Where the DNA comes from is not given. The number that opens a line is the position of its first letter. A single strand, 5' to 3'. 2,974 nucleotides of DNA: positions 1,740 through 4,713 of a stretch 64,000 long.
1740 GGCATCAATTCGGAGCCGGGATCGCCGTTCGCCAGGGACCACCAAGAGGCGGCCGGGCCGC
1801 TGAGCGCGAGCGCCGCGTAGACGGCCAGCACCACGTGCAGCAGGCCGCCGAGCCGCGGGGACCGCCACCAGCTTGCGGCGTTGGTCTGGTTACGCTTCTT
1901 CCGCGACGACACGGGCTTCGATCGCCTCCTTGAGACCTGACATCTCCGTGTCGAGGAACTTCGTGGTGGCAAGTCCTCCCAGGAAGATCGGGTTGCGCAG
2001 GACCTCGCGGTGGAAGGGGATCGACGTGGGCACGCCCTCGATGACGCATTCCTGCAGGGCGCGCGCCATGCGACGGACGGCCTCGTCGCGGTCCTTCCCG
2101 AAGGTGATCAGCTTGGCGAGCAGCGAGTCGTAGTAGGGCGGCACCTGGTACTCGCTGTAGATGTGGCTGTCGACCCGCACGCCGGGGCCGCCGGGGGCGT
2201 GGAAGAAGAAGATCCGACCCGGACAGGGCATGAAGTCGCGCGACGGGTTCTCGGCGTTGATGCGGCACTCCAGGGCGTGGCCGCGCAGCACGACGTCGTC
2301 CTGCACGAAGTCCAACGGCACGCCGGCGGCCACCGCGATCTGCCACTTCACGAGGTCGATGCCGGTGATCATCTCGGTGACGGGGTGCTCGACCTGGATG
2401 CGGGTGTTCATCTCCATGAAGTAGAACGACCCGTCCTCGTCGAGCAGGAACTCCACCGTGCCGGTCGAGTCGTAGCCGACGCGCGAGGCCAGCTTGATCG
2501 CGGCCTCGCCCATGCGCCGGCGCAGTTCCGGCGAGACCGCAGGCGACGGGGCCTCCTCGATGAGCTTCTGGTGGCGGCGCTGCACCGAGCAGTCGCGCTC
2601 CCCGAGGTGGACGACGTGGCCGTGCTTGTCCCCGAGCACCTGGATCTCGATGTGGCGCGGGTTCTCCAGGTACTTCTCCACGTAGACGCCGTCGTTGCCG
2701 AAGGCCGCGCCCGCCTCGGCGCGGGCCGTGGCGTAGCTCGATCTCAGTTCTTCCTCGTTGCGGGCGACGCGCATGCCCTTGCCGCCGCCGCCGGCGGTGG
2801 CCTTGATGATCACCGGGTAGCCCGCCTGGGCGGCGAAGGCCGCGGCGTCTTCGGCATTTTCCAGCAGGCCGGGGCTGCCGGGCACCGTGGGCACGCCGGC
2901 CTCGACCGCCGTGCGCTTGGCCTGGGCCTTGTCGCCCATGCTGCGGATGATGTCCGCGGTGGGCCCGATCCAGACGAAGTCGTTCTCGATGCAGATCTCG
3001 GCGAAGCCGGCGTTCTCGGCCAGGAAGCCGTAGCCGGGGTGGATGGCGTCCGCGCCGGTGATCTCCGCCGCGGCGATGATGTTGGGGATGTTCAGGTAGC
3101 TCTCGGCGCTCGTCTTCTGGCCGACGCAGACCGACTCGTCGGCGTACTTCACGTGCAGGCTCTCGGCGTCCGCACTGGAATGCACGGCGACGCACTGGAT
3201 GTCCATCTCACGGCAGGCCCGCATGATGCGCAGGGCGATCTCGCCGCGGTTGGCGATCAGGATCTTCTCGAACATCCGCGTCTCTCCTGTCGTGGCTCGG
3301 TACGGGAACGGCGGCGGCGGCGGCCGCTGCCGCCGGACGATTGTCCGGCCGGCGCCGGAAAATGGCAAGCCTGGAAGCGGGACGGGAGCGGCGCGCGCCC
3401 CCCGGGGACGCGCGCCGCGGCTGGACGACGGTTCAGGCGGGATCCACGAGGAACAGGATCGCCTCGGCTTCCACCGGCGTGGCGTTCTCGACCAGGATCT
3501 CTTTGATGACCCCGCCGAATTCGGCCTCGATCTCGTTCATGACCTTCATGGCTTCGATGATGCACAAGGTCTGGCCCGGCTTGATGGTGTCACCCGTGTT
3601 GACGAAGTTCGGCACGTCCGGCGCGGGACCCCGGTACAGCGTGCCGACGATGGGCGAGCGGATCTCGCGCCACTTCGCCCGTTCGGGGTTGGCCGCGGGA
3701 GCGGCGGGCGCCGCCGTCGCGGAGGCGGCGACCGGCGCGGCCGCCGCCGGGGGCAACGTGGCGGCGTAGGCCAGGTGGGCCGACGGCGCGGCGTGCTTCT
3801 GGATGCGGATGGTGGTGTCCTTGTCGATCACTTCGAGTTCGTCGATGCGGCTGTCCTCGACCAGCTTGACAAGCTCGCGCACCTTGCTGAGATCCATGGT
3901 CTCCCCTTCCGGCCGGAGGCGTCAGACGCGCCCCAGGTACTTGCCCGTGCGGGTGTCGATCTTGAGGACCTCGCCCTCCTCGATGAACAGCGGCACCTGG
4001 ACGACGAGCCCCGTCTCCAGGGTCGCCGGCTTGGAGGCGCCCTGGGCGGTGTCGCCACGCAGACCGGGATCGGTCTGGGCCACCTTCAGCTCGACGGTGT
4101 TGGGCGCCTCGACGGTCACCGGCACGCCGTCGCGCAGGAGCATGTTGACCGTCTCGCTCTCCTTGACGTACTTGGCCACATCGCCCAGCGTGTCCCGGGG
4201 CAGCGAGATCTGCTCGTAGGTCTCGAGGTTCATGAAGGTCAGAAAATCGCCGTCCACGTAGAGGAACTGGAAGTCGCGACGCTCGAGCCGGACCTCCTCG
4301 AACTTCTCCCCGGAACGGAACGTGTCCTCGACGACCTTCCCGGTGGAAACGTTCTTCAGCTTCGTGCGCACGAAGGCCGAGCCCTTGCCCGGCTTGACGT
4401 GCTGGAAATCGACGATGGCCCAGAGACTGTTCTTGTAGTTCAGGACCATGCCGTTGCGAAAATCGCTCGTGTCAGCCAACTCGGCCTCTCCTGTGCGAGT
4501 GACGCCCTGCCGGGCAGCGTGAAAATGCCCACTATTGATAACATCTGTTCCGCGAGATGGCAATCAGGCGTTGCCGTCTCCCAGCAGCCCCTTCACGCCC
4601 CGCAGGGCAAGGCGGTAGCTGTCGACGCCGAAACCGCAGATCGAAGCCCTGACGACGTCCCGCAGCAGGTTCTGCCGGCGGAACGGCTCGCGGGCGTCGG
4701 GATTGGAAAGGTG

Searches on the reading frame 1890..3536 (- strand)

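Call 37: search_protein_families(library=pfam, proteins=[window:1890-3536:-], max_evalue=0.001)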
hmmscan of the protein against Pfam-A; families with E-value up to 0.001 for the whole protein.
window:1890-3536:- (548 aa): 7 families
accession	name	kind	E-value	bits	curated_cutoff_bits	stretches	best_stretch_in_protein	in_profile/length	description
PF02786.22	CPSase_L_D2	-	4.9e-83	278.2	19.8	1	202-409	1-209/211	Carbamoyl-phosphate synthase L chain, ATP binding domain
PF00289.28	Biotin_carb_N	-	6.7e-46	155.7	25.5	1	88-197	1-110/110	Biotin carboxylase, N-terminal domain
PF02785.25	Biotin_carb_C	-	1.4e-39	135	32.4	1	423-529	1-107/108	Biotin carboxylase C-terminal domain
PF07478.18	Dala_Dala_lig_C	-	2e-11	44.2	24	1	229-378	26-174/204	D-ala D-ala ligase C-terminus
PF02222.28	ATP-grasp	-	4.9e-09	36.5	27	1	225-379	16-162/179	ATP-grasp domain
PF08443.16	RimK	-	6.7e-06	26.3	21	1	222-397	21-182/188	RimK-like ATP-grasp domain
PF02655.19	ATP-grasp_3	-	0.00068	20.2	23.2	0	234-381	26-158/160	ATP-grasp domain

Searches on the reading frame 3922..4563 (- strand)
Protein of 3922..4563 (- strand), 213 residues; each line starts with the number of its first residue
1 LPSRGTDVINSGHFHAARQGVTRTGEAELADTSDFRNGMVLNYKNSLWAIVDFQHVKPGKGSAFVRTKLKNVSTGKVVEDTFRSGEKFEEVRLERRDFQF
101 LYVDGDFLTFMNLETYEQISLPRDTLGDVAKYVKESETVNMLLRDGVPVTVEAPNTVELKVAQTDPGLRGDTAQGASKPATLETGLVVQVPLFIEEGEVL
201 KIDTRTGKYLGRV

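Call 37: search_protein_families(library=pfam, proteins=[window:3922-4563:-], max_evalue=0.001)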
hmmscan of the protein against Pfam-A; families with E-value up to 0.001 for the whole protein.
window:3922-4563:- (213 aa): 3 families
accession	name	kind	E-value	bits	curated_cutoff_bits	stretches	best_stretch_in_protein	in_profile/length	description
PF08207.18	EFP_N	-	2.3e-28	98.4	23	1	32-88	2-58/58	Elongation factor P (EF-P) KOW-like domain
PF09285.17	Elong-fact-P_C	-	4.8e-28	97.1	25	1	157-212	1-56/56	Elongation factor P, C-terminal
PF01132.26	EFP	-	1.9e-19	69.8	27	1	96-149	1-54/54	Elongation factor P (EF-P) OB domain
